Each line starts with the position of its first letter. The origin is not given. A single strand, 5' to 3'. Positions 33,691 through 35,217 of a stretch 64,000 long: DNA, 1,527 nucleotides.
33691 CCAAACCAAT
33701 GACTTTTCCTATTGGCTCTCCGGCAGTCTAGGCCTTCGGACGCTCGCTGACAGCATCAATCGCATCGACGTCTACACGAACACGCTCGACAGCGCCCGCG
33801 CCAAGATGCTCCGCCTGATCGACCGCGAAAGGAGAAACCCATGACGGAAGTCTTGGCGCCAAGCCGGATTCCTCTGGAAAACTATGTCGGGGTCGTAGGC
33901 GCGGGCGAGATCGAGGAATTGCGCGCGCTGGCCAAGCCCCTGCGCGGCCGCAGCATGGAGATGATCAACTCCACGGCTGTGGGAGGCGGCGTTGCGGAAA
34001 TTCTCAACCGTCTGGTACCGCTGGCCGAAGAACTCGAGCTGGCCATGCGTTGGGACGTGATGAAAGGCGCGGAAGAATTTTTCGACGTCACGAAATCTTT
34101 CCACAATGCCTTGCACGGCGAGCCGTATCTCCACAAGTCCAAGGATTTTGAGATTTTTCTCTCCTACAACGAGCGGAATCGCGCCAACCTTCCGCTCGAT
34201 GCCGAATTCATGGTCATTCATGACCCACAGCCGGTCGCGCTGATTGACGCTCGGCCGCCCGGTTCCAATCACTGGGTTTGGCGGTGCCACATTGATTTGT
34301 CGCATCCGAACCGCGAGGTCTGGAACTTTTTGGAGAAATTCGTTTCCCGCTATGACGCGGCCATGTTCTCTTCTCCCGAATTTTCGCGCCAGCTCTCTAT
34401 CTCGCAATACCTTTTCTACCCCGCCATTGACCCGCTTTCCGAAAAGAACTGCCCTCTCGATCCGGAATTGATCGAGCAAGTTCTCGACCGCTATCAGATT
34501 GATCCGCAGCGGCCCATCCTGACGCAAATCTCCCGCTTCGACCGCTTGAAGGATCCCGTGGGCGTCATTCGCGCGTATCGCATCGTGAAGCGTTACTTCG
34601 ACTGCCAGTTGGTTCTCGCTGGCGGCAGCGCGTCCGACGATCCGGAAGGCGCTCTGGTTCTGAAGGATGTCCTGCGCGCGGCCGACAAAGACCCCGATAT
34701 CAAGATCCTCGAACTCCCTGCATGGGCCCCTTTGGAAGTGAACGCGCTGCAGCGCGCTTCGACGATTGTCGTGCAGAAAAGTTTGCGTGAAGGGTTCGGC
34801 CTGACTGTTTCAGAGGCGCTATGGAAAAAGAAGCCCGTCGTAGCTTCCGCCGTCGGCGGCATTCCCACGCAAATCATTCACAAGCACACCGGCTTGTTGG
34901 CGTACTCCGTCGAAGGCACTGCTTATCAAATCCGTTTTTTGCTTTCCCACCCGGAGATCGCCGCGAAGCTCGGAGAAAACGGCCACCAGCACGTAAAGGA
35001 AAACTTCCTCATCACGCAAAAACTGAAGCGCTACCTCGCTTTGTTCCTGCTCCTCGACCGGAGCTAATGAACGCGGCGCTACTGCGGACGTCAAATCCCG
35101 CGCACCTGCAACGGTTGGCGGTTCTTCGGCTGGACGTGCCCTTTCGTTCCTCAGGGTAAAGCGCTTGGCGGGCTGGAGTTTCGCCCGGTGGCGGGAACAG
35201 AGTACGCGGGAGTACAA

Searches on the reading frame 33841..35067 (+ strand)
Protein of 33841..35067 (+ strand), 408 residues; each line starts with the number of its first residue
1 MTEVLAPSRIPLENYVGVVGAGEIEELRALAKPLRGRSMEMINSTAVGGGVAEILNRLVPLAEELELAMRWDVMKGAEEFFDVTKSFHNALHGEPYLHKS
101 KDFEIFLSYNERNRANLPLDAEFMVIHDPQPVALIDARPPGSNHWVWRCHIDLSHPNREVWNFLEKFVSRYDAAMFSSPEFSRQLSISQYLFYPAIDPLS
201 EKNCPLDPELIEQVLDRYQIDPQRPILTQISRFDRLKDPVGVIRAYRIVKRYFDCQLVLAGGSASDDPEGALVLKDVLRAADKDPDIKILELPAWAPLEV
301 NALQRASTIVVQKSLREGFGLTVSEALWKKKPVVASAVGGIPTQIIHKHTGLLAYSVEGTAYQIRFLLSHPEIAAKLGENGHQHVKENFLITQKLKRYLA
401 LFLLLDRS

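Call 17: search_protein_families(library=pfam, proteins=[window:33841-35067:+], max_evalue=0.00001)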
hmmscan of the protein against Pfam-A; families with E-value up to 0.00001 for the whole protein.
window:33841-35067:+ (408 aa): 3 families
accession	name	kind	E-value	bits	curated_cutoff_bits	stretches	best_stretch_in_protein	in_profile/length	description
PF21269.3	TreT_GT1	-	4.2e-52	176.1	27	1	41-182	1-143/144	Trehalose synthase, N-terminal domain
PF00534.26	Glycos_transf_1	-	5.9e-20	71.9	26.4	1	217-383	8-171/172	Glycosyl transferases group 1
PF13692.12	Glyco_trans_1_4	-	1.7e-12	48.2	27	1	226-369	3-141/142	Glycosyl transferases group 1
